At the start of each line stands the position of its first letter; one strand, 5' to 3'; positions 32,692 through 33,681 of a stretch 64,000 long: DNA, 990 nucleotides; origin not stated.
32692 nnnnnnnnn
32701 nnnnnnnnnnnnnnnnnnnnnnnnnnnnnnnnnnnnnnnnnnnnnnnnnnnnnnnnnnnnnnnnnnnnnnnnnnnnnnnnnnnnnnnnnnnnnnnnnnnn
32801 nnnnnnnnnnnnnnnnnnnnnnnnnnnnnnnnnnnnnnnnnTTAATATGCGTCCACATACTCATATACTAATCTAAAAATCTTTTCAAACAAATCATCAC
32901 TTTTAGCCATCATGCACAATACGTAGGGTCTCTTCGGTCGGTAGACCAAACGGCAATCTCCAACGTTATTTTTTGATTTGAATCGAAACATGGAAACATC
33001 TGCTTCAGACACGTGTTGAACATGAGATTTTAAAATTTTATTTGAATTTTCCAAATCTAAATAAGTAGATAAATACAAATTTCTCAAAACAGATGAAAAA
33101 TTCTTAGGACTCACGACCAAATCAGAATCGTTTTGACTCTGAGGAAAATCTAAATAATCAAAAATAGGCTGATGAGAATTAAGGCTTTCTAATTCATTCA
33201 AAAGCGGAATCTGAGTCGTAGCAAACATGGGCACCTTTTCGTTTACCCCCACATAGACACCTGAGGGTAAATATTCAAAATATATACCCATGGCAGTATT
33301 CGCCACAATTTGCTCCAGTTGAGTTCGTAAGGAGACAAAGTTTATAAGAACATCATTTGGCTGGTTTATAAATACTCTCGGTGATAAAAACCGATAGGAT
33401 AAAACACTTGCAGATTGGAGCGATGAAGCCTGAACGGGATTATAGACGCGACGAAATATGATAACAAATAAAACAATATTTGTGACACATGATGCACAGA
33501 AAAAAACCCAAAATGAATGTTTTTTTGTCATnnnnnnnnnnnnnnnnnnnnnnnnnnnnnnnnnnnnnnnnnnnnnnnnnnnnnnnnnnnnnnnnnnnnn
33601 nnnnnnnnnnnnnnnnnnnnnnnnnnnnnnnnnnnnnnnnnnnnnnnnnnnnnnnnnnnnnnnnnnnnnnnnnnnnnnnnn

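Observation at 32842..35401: Three tandem class A beta-lactamase-fold paralogs, one with the catalytic motifs deleted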

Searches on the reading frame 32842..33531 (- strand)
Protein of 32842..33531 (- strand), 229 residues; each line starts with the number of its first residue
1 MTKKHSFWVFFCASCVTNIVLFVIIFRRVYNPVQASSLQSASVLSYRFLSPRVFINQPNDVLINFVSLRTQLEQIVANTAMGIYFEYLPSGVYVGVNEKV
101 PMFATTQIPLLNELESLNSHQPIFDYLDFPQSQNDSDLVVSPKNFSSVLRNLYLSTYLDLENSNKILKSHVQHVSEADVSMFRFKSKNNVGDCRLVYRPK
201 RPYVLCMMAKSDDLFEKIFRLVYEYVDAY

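Call 3: search_protein_families(library=pfam, proteins=[window:32842-33531:-], max_evalue=1)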
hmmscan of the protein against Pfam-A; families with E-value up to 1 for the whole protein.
window:32842-33531:- (229 aa): 2 families
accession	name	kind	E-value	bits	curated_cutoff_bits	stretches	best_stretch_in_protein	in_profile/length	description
PF02244.21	Propep_M14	-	0.0043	17.6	22.1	1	107-150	10-50/73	Carboxypeptidase activation peptide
PF19186.5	DUF5868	-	0.096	13.2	33.1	1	143-226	20-104/195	Family of unknown function (DUF5868)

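Call 4: search_protein_families(library=ncbifam, proteins=[window:32842-33531:-], max_evalue=1)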
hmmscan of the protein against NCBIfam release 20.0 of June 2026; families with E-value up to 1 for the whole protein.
window:32842-33531:- (229 aa): 0 families

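Call 12: search_solved_structures(query=window:32842-33531:-, max_evalue=10, show_alignments=2)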
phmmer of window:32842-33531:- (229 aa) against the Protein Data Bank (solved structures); distinct sequences matched with E-value up to 10: 1.
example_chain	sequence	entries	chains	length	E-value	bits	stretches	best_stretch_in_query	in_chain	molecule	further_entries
8b28_A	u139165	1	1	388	0.93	12.5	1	58-169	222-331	Enhanced disease susceptibility 1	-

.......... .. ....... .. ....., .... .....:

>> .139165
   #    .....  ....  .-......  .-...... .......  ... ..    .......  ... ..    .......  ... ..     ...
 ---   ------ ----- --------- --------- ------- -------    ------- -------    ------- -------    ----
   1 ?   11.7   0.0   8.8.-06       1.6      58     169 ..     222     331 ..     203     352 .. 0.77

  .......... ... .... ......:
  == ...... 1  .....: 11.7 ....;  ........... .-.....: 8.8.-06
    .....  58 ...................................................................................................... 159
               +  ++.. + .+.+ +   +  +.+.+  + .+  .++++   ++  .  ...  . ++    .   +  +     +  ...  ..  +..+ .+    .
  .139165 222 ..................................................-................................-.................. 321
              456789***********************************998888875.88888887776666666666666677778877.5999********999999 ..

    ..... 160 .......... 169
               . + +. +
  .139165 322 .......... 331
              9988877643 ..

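Call 19: find_homologous_proteins(query=window:32842-33531:-, max_evalue=0.001)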
Query window:32842-33531:- (229 aa): 15 proteins with E <= 0.001 among 133 candidates.
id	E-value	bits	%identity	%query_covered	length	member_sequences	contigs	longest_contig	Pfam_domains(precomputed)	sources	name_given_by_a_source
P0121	8.8e-137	472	93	100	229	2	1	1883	-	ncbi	-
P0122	1.3e-55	207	44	99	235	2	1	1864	-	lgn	-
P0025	5.3e-34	136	37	54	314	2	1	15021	PF13354.13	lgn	-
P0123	3.3e-30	123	34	47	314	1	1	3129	PF13354.13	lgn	-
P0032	3.4e-29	120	40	47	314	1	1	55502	PF13354.13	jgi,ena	-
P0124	6.9e-27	113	30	92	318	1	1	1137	PF13354.13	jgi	jgi:beta-lactamase class A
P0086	2.3e-26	111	38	48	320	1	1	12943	PF13354.13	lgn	-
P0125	5.7e-25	106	38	56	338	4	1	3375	PF13354.13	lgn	-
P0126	2.7e-24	104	34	45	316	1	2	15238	PF13354.13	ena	-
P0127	5.7e-23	100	28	92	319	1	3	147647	PF13354.13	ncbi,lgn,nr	ncbi:MAG TPA: serine hydrolase [Candidatus Saccharimonadales bacterium]|nr:serine hydrolase [Candida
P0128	8.0e-23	99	43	47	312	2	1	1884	PF13354.13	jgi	jgi:beta-lactamase class A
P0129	3.4e-22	97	31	66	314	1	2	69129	PF13354.13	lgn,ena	-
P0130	3.4e-21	94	46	29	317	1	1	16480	PF13354.13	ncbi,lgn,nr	ncbi:MAG: serine hydrolase [bacterium]|nr:serine hydrolase [bacterium]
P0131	5.2e-16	77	29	79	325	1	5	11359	PF13354.13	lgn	-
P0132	5.2e-10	57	26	71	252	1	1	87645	PF13354.13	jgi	jgi:beta-lactamase class A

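Call 48: predict_structure(alignment_id=A5)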
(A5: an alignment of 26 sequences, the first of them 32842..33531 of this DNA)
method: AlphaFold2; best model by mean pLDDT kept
length: 229 residues; sequences in the alignment: 26
mean_pLDDT: 79.7   pTM: 0.69
mean pLDDT of the five models: 79.7, 79.4, 78.2, 76.3, 73.3
residues with pLDDT >= 90: 79; 70-90: 92; 50-70: 37; < 50: 21
segments of 3 or more residues with pLDDT < 50: 30-41, 49-53, 56-59
pLDDT, mean of each block of 10 residues (from residue 1): 80 96 78 45 52 49 79 94 90 91 77 79 68 74 91 82 87 77 85 86 92 93 88
secondary structure, 60 per line:
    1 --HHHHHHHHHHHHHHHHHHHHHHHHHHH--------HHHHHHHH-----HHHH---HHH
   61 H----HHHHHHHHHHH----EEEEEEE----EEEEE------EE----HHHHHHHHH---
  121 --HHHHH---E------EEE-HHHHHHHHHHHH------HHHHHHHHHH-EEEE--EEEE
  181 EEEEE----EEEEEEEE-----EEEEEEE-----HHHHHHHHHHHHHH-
elements in order: H3-29 H38-45 H51-54 H58-61 H66-76 E81-87 E92-96 H109-117 H123-127 E138-140 H142-153 H160-169 E171-174 E177-185 E190-197 E203-209 H215-228

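Call 51: fold_search(model_id=the predicted structure, library=pdb)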
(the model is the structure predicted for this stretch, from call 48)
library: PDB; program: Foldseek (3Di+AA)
matches with E <= 10: 1779; with E <= 0.001: 415
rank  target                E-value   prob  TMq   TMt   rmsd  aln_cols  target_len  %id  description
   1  2j9o_A                4.2e-07  1.00  0.57  0.50   6.5       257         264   16  Structure of PBP-A, L158E mutant (released 2007-12-11)
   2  2j9o_C                5.0e-07  1.00  0.60  0.52   6.1       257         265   14  Structure of PBP-A, L158E mutant (released 2007-12-11)
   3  2j8y_C                7.3e-07  1.00  0.57  0.50   6.2       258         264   16  Structure of PBP-A acyl-enzyme complex with penicillin-G (released 2007-11-27)
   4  2jbf_D                1.0e-06  1.00  0.59  0.50   6.1       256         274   14  Structure of PBP-A, L158E mutant. Acyl-enzyme complex with penicillin- G. (released 2008-02-05)
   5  2j9o_D                1.2e-06  1.00  0.59  0.50   6.1       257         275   14  Structure of PBP-A, L158E mutant (released 2007-12-11)
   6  4s2l_A                1.2e-06  1.00  0.54  0.52   5.1       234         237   11  Crystal Structure of OXA-163 beta-lactamase (released 2015-07-22)
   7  2j9o_B                1.4e-06  1.00  0.59  0.51   5.7       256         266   14  Structure of PBP-A, L158E mutant (released 2007-12-11)
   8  2j7v_B                1.4e-06  1.00  0.56  0.49   6.2       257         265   15  Structure of PBP-A (released 2007-11-06)
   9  7khy                  2.3e-06  1.00  0.56  0.54   5.0       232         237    9  Crystal structure of OXA-163 K73A in complex with meropenem (released 2021-02-10)
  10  2j7v_A                2.6e-06  1.00  0.59  0.52   6.1       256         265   14  Structure of PBP-A (released 2007-11-06)
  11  4wmc_H                2.6e-06  1.00  0.54  0.56   5.2       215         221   10  OXA-48 covalent complex with Avibactam inhibitor (released 2014-12-03)
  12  2j8y_D                3.0e-06  1.00  0.54  0.46   7.3       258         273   14  Structure of PBP-A acyl-enzyme complex with penicillin-G (released 2007-11-27)
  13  9h13_A                3.0e-06  1.00  0.54  0.52   5.4       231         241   11  Crystal structure of OXA-163 apoenzyme (released 2025-09-03)
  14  2iwc                  3.0e-06  1.00  0.49  0.45   6.5       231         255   12  Benzylpenicilloyl-acylated MecR1 extracellular antibiotic-sensor domain. (released 2006-07-04)
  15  6q5b_C                3.2e-06  1.00  0.53  0.53   6.0       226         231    9  OXA-48_P68A-AVI. Evolutionary trade-offs of OXA-48 mediated ceftazidime-avibactam resistance (released 2019-03-20)
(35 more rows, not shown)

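Call 56: find_encoding_contigs(protein=P0121, flank=3000, max_places=3)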
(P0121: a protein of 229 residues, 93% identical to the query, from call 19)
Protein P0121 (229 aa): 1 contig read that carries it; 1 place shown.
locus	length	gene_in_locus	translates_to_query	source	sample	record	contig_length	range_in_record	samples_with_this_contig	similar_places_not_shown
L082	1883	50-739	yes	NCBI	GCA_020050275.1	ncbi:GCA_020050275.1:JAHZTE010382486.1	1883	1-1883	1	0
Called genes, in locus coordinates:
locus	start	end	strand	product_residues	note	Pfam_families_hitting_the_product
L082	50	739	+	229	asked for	-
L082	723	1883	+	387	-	?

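Call 72: search_protein_representatives(protein=window:32842-33531:-)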
Query: 229 residues. Proteins with E-value up to 0.001 (for the whole library): 324; up to 1e-10: 70; up to 1e-30: 2. The best 150 are listed.
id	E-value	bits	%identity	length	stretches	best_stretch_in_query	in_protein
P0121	2.8e-137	471.7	93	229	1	1-229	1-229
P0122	4.0e-56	206.5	46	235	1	5-229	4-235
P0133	3.7e-28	115.1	49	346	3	44-111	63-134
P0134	5.9e-28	114.5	38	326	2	8-108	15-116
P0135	7.3e-28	114.2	41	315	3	7-108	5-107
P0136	1.2e-27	113.4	40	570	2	119-227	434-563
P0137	3.7e-27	111.8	44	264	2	106-226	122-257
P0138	4.9e-27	111.5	41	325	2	2-106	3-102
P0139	1.2e-26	110.2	46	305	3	35-110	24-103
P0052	5.6e-26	108.0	40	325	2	8-107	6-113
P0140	9.1e-26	107.3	40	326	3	33-113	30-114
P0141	3.5e-25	105.4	39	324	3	16-107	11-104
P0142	9.3e-25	104.0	37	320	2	122-226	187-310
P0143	1.1e-24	103.8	44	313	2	40-108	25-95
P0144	1.7e-24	103.1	44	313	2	40-107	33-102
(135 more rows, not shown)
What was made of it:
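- It is restricted to two 50%-identity clusters among 1.84 billion representatives (call 72).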
